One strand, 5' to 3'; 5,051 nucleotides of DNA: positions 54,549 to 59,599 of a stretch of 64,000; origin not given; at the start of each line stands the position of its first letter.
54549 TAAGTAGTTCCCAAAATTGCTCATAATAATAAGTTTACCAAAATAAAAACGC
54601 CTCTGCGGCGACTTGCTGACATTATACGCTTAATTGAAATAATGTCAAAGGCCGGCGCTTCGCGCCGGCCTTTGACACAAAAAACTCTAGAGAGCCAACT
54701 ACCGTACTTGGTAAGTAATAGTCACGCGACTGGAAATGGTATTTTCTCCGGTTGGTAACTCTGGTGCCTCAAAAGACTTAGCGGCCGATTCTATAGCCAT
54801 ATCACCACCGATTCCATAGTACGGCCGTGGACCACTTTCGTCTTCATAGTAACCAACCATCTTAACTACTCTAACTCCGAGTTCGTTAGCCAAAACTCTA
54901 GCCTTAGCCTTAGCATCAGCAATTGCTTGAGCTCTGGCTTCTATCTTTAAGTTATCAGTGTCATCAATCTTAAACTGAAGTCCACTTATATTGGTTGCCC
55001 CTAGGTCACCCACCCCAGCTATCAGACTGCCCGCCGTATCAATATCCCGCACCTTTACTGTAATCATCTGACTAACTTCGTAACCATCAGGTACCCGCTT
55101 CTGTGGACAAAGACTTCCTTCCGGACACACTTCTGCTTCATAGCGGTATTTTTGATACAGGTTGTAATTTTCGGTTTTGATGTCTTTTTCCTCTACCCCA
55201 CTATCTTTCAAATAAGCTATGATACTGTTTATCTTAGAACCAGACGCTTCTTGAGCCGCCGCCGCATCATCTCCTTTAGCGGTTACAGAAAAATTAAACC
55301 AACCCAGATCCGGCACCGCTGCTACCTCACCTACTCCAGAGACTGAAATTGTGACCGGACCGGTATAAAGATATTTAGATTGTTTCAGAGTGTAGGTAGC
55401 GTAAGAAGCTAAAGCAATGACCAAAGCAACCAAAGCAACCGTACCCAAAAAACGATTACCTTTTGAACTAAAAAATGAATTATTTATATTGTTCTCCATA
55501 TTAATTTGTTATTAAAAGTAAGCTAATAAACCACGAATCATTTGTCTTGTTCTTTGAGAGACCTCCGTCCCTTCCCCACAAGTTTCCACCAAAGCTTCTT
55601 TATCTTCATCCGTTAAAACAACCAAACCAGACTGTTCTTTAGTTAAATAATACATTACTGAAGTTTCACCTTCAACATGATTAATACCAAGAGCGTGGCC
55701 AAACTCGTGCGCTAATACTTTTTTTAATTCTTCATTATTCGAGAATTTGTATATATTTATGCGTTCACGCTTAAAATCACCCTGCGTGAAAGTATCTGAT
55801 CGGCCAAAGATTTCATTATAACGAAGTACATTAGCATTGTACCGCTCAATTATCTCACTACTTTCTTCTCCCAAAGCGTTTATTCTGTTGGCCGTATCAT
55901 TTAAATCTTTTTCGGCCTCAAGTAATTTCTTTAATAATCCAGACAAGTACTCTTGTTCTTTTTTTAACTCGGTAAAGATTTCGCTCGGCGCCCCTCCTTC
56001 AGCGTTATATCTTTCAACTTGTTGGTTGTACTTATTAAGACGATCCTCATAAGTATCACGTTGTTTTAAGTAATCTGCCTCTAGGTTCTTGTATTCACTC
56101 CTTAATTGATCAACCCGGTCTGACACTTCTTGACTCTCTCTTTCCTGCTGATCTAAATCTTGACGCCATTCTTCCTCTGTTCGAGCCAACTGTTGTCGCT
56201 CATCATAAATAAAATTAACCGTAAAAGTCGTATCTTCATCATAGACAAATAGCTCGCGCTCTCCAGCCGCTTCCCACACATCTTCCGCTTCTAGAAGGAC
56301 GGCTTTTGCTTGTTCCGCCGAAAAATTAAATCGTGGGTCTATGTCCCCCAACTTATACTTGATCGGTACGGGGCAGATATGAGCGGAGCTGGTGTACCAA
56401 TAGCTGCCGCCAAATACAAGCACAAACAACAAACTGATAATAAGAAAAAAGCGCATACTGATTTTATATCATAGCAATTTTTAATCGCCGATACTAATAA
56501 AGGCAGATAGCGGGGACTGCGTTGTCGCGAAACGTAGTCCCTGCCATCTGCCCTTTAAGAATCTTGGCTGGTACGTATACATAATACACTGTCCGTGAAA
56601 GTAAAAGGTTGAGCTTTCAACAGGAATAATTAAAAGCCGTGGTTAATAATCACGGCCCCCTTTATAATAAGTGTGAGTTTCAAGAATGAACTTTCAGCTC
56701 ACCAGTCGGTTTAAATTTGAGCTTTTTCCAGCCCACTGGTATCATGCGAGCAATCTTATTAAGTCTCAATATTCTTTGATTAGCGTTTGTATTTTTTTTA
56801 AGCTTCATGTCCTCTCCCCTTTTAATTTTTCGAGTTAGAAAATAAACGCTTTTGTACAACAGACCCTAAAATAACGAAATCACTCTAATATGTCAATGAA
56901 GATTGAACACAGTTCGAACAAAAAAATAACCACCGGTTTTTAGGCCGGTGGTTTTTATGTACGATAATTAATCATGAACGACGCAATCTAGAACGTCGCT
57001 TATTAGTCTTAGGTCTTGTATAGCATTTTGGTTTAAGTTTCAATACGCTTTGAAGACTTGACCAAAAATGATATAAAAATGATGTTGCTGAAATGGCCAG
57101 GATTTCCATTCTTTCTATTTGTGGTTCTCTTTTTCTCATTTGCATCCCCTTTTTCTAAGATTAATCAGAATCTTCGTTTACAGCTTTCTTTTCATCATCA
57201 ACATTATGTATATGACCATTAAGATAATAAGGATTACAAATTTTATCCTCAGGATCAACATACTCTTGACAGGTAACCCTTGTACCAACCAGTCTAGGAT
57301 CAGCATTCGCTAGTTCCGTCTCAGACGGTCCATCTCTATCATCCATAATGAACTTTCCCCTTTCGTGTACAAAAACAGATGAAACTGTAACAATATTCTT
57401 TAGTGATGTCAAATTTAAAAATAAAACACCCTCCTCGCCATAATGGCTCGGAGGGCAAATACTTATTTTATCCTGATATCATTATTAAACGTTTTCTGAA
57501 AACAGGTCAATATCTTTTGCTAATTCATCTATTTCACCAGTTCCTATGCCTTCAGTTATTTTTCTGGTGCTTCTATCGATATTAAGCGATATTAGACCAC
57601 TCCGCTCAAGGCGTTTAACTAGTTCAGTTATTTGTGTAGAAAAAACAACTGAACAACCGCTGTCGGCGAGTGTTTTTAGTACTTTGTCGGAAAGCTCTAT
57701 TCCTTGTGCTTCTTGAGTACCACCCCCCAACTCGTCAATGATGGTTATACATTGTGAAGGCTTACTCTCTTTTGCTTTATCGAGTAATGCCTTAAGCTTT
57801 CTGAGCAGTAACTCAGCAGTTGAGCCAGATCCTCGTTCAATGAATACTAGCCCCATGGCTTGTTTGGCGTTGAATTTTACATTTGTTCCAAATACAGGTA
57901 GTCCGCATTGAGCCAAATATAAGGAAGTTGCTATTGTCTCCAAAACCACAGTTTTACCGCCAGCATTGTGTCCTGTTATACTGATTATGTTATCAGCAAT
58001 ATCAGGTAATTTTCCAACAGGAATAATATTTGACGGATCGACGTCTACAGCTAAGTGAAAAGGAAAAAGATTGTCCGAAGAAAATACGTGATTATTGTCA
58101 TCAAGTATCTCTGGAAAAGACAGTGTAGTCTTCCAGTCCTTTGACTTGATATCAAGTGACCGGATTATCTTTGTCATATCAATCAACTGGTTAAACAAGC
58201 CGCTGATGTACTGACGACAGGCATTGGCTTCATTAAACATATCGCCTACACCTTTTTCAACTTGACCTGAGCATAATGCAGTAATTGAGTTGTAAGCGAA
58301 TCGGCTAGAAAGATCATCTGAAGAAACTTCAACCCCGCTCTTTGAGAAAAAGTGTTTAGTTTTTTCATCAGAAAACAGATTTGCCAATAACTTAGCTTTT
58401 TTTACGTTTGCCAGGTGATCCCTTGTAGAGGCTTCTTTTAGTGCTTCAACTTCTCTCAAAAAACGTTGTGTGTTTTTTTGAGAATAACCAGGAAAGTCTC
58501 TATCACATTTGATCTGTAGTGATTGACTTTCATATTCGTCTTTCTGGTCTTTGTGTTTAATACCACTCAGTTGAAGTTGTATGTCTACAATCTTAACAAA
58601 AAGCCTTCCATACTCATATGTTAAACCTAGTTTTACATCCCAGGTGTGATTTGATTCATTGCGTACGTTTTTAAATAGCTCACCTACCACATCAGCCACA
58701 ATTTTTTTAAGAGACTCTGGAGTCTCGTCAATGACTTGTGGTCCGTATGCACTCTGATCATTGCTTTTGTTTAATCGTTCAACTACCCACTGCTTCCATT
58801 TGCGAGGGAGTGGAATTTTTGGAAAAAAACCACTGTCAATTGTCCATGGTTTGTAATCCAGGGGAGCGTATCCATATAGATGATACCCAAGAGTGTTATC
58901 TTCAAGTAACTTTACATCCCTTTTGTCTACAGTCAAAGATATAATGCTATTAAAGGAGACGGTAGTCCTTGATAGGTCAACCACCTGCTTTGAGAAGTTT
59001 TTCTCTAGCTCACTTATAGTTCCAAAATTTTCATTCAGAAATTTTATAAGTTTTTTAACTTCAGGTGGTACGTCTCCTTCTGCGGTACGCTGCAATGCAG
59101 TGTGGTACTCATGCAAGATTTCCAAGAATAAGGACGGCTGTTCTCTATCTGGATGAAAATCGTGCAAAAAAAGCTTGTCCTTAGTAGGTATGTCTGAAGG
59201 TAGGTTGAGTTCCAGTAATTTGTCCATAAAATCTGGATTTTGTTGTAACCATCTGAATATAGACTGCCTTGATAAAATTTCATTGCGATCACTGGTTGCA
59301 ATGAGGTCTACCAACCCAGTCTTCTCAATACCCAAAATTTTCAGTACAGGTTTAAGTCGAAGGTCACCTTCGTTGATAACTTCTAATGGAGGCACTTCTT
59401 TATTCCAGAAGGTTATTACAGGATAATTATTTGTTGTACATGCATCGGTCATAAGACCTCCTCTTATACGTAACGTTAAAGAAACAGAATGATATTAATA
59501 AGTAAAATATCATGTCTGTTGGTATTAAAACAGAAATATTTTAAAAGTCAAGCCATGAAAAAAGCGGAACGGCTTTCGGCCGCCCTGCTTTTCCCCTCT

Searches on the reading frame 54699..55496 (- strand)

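Call 28: search_protein_families(library=pfam, proteins=[window:54699-55496:-], max_evalue=0.001)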
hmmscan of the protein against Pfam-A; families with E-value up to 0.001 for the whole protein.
window:54699-55496:- (265 aa): 1 family
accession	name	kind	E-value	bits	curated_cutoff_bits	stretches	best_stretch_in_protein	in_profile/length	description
PF04402.19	SIMPL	-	3.9e-49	168.1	25.2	1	50-262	1-205/205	Protein of unknown function (DUF541)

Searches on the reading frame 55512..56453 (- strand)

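Call 28: search_protein_families(library=pfam, proteins=[window:55512-56453:-], max_evalue=0.001)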
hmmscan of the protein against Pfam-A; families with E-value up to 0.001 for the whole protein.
window:55512-56453:- (313 aa): 2 families
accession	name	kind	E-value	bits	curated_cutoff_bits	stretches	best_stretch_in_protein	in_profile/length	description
PF00413.30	Peptidase_M10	-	5e-09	36.7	24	1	228-288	102-154/159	Matrixin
PF01435.24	Peptidase_M48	-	0.00056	20.2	20.3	1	236-278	58-99/186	Peptidase family M48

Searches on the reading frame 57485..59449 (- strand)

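Call 28: search_protein_families(library=pfam, proteins=[window:57485-59449:-], max_evalue=0.001)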
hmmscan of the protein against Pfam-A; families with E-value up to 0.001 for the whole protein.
window:57485-59449:- (654 aa): 1 family
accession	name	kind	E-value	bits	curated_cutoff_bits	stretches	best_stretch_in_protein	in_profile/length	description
PF00488.27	MutS_V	-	3.4e-08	34.1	30.2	1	491-615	3-128/188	MutS domain V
